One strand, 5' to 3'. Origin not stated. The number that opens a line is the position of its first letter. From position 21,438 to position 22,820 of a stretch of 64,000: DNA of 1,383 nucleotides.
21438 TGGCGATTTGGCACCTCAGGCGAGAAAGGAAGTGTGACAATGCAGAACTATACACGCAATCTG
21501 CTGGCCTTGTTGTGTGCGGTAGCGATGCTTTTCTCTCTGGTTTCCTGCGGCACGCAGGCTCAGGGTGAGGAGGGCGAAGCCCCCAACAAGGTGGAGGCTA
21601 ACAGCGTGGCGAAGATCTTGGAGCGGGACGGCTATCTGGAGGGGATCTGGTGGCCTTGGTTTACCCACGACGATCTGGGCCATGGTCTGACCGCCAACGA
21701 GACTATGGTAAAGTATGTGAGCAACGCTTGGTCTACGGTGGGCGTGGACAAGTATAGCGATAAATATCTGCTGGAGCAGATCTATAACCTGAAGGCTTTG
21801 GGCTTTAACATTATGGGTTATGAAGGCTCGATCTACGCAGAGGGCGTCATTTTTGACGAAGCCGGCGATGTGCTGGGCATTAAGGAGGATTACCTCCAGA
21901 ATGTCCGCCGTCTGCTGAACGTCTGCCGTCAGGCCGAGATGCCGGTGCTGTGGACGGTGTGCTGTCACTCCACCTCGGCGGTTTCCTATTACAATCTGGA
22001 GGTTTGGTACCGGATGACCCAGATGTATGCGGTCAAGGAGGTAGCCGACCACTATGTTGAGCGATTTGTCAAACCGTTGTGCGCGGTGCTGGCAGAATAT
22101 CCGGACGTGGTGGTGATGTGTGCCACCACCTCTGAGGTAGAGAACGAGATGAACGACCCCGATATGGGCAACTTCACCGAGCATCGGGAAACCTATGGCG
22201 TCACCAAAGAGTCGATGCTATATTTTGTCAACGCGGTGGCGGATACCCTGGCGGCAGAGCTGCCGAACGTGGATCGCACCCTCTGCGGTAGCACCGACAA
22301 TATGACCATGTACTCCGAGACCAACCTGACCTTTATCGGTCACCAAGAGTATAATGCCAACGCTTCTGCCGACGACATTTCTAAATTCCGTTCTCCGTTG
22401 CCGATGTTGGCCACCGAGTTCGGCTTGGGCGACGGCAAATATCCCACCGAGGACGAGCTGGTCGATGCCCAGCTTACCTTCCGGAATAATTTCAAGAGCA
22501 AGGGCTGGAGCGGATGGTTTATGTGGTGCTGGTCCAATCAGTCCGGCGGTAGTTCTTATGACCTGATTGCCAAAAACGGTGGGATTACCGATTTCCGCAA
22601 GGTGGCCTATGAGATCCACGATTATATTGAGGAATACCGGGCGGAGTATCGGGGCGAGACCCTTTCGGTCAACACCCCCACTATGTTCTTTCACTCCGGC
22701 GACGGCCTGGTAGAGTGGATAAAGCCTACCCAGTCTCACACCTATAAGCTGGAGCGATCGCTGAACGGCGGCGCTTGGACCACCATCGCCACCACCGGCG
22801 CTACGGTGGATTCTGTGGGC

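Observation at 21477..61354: Three paralogous two-gene cassettes: unclassified clan-A-like glycosidase followed by a catalytic-domain-free CBM array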

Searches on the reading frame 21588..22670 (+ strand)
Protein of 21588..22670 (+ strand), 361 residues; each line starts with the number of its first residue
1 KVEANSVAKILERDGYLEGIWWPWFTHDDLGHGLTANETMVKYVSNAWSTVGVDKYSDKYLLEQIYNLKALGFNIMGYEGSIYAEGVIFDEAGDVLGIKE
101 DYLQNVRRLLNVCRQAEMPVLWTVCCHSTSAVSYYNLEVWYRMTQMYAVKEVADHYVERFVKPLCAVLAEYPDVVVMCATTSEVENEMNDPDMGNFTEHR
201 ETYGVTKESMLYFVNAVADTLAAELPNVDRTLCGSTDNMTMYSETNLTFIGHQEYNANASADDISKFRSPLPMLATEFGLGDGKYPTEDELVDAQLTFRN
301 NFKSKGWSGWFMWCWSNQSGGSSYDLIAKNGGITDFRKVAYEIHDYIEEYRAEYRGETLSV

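Call 12: find_homologous_proteins(query=window:21588-22658:+, max_evalue=0.001)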
Query seq(357 aa) (357 aa): 24 proteins with E <= 0.001 among 3001 candidates.
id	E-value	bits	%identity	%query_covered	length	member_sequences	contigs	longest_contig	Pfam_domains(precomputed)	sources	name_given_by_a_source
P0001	2.0e-215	733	85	100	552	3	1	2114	PF02018.24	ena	-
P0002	2.9e-127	443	54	100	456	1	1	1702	-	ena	-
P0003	1.9e-125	437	88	59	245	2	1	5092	-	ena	-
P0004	3.6e-110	386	53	92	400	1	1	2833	-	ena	-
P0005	2.0e-102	361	46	97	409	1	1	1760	-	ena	-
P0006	1.2e-101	358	47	98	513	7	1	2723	-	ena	-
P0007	2.5e-100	354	46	96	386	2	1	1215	-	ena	-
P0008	5.1e-95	337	43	99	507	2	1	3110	-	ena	-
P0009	1.3e-93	332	45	98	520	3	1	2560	-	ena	-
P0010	1.4e-90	322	41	98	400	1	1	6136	-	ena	-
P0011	6.9e-87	310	41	98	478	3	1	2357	-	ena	-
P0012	2.0e-85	305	40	98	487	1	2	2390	PF03631.21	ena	-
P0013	1.1e-77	280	73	46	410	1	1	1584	PF02018.24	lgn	-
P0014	1.8e-75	272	48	70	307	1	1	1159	-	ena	-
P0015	1.1e-71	260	52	59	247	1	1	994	-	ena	-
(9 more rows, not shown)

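Call 27: predict_structure(alignment_id=A1)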
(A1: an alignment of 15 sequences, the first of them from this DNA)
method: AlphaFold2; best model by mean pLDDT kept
length: 357 residues; sequences in the alignment: 15
mean_pLDDT: 81.4   pTM: 0.86
mean pLDDT of the five models: 81.4, 81.1, 80.7, 80.5, 79.0
residues with pLDDT >= 90: 129; 70-90: 153; 50-70: 50; < 50: 25
segments of 3 or more residues with pLDDT < 50: 192-202, 317-326
pLDDT, mean of each block of 10 residues (from residue 1): 72 90 65 74 66 82 82 88 87 92 95 95 85 74 87 97 98 96 79 44 71 96 96 89 90 77 87 85 72 86 91 60 45 64 86 88
secondary structure, 60 per line:
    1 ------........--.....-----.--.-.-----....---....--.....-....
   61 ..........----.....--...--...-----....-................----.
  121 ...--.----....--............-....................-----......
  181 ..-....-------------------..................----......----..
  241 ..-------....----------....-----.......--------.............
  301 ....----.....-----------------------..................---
elements in order: H7-14 E17-21 H38-41 H45-48 H52-55 H57-70 E75-79 E87-89 E95-98 H100-115 E120-123 H131-134 H137-148 H150-169 E175-182 H184-187 H207-224 E229-234 H239-242 E250-253 H264-267 E273-279 H288-304 E309-313 H337-354

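Call 29: fold_search(model_id=the predicted structure, library=pdb)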
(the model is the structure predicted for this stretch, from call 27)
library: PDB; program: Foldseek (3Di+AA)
matches with E <= 10: 1890; with E <= 0.001: 854
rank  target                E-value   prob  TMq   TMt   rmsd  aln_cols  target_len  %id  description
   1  2c0h                  2.0e-12  1.00  0.61  0.61   5.6       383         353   15  X-ray structure of beta-mannanase from blue mussel Mytilus edulis (released 2006-02-22)
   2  4oou_B                7.5e-12  1.00  0.58  0.56   6.5       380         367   12  Crystal structure of beta-1,4-D-mannanase from Cryptopygus antarcticus (released 2014-08-06)
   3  3vup_A                1.8e-11  1.00  0.54  0.55   7.1       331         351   16  Beta-1,4-mannanase from the common sea hare Aplysia kurodai (released 2012-10-17)
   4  4ooz_A                2.1e-11  1.00  0.60  0.58   5.5       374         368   11  Crystal structure of beta-1,4-D-mannanase from Cryptopygus antarcticus in complex with mannopentaose (released 2014-08-06)
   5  4ooz_B                3.1e-11  1.00  0.58  0.57   5.9       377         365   12  Crystal structure of beta-1,4-D-mannanase from Cryptopygus antarcticus in complex with mannopentaose (released 2014-08-06)
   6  4oou_A                5.3e-11  1.00  0.59  0.58   5.8       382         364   11  Crystal structure of beta-1,4-D-mannanase from Cryptopygus antarcticus (released 2014-08-06)
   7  5y6t                  5.3e-11  1.00  0.56  0.56   7.1       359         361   14  Crystal structure of endo-1,4-beta-mannanase from Eisenia fetida (released 2018-06-27)
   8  5d9m_B                1.6e-10  1.00  0.55  0.56   6.2       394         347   13  Crystal structure of PbGH5A, a glycoside hydrolase family 5 enzyme from Prevotella bryantii B14, E280A mutant in compl (released 2015-11-04)
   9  5d9m_A                1.7e-10  1.00  0.56  0.58   6.0       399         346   14  Crystal structure of PbGH5A, a glycoside hydrolase family 5 enzyme from Prevotella bryantii B14, E280A mutant in compl (released 2015-11-04)
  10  6z1h_A                1.7e-10  1.00  0.52  0.49   8.4       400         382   13  Ancestral glycosidase (family 1) (released 2020-07-22)
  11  5d9p_B                2.9e-10  1.00  0.55  0.56   6.1       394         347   14  Crystal structure of PbGH5A, a glycoside hydrolase family 5 enzyme from Prevotella bryantii B14, in complex with an in (released 2015-11-04)
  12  6wgd_A                1.1e-09  1.00  0.54  0.46   8.5       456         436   13  Crystal structure of a 6-phospho-beta-glucosidase from Bacillus licheniformis (released 2020-11-25)
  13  3zjk_B                1.4e-09  1.00  0.52  0.45   8.6       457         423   13  crystal structure of Ttb-gly F401S mutant (released 2013-02-13)
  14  4bce_B                2.0e-09  1.00  0.55  0.48   7.9       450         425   12  crystal structure of Ttb-gly N282T mutant (released 2013-03-06)
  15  6d2w_A                2.0e-09  1.00  0.56  0.32   6.0       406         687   14  Crystal structure of Prevotella bryantii endo-beta-mannanase/endo-beta-glucanase PbGH26A-GH5A (released 2019-10-16)
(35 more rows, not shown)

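Call 30: search_protein_representatives(alignment_id=A1)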
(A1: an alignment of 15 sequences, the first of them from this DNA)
Query: 15 sequences, 491 profile positions. Proteins with E-value up to 0.001 (for the whole library): 219; up to 1e-10: 124; up to 1e-30: 88. The best 150 are listed.
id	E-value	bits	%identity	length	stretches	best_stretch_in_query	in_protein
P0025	2.0e-218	742.7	-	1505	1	5-490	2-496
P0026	8.6e-218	740.6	-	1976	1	5-490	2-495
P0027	1.9e-204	696.6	-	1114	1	1-490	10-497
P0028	2.7e-203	692.8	-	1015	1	5-489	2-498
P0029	1.2e-195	667.6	-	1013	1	1-490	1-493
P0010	2.4e-194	663.3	-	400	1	1-395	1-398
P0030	8.6e-193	658.2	-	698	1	5-491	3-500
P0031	1.2e-192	657.7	-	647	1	2-488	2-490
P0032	1.6e-191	654.0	-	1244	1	9-490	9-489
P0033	5.5e-162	556.6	-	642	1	1-483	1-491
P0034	8.9e-157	539.4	-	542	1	1-486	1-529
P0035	4.6e-154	530.4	-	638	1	11-490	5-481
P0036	1.9e-145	502.0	-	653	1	5-489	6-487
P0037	1.6e-136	472.6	-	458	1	42-490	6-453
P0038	1.4e-100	354.1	-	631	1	3-490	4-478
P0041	9.1e-86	305.2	-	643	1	5-489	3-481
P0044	5.8e-78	279.4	-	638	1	1-489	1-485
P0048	1.6e-61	225.2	-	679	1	35-489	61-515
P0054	3.4e-57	211.0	-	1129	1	6-484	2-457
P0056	9.8e-55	202.8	-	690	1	21-489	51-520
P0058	7.7e-53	196.6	-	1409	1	6-487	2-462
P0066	1.9e-49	185.4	-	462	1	35-485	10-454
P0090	3.3e-39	151.6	-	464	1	5-438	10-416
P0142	8.8e-12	61.2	-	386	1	123-395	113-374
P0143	1.9e-11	60.0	-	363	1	17-393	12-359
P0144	4.7e-11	58.8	-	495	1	47-479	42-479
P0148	1.5e-09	53.8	-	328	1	186-364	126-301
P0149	1.5e-09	53.8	-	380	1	126-392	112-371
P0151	2.2e-09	53.3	-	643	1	108-390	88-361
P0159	7.8e-08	48.1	-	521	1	125-392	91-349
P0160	1.1e-07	47.6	-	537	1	108-390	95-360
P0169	8.3e-07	44.7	-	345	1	50-380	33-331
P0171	8.6e-07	44.7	-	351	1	52-391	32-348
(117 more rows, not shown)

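Call 31: search_protein_families(library=pfam, proteins=[P0142, P0143, P0144, P0148, P0149, P0151, P0159, P0160, P0169, P0171], max_evalue=0.01)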
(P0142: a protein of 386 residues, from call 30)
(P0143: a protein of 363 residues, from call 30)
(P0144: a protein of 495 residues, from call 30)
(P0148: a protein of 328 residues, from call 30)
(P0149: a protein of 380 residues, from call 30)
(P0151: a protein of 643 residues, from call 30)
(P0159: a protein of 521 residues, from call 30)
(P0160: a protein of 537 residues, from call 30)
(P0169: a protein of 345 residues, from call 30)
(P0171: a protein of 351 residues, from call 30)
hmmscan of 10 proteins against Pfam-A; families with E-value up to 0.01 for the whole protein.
P0142 (386 aa): 1 family
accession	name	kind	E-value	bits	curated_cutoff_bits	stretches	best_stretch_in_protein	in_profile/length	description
PF00150.24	Cellulase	-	0.00043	20.3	23.5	1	79-340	17-268/272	Cellulase (glycosyl hydrolase family 5)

P0143 (363 aa): 2 families
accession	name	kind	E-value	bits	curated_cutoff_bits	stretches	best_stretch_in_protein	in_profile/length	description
PF00150.24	Cellulase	-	5.4e-10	39.7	23.5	1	80-329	18-270/272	Cellulase (glycosyl hydrolase family 5)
PF13204.13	Apiosidase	-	9.8e-05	22.5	26.5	1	79-239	28-182/320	Apiosidase-like, catalytic domain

P0144 (495 aa): 1 family
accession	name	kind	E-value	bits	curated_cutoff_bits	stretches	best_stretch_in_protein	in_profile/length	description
PF16656.11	Pur_ac_phosph_N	-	0.0027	18.7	30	0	406-486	12-89/93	Purple acid Phosphatase, N-terminal domain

P0148 (328 aa): 1 family
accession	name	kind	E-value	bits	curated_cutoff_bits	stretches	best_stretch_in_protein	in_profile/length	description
PF00150.24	Cellulase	-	1.4e-09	38.3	23.5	1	31-295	11-269/272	Cellulase (glycosyl hydrolase family 5)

P0149 (380 aa): 1 family
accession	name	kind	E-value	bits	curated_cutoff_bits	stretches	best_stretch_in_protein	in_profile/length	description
PF00150.24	Cellulase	-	5.4e-18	65.9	23.5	1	79-308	17-244/272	Cellulase (glycosyl hydrolase family 5)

P0151 (643 aa): 3 families
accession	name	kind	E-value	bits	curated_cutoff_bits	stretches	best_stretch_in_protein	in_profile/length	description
PF06439.18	3keto-disac_hyd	-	6.6e-10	39.8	26.8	1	386-542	4-157/187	3-keto-disaccharide hydrolase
PF00150.24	Cellulase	-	1.1e-09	38.6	23.5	1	73-244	17-168/272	Cellulase (glycosyl hydrolase family 5)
PF03983.18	SHD1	-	5.2e-09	36.2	23.7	1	584-635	10-61/67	SLA1 homology domain 1, SHD1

P0159 (521 aa): 0 families

P0160 (537 aa): 5 families
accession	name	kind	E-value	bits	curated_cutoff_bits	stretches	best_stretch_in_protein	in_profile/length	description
PF00150.24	Cellulase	-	2e-15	57.4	23.5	1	83-327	17-268/272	Cellulase (glycosyl hydrolase family 5)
PF23598.1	LRR_14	-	5.6e-06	25.8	40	1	426-528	62-161/353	Leucine-rich repeat region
PF13855.12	LRR_8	-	7.1e-06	26.1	27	1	433-492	1-60/61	Leucine rich repeat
PF12799.13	LRR_4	-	3.4e-05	24.4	27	1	433-471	1-38/44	Leucine Rich repeats (2 copies)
PF13516.12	LRR_6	-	0.0079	16.6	23.4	0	458-475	4-21/24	Leucine Rich repeat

P0169 (345 aa): 1 family
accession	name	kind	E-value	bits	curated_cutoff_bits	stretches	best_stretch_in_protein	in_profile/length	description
PF00150.24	Cellulase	-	1.1e-17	64.9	23.5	1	59-312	16-268/272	Cellulase (glycosyl hydrolase family 5)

P0171 (351 aa): 2 families
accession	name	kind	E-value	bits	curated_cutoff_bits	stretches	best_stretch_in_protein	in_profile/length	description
PF00150.24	Cellulase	-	7.2e-09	36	23.5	1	60-226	15-163/272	Cellulase (glycosyl hydrolase family 5)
PF02836.23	Glyco_hydro_2_C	-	0.0053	16.4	21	0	206-319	138-244/302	Glycosyl hydrolases family 2, TIM barrel domain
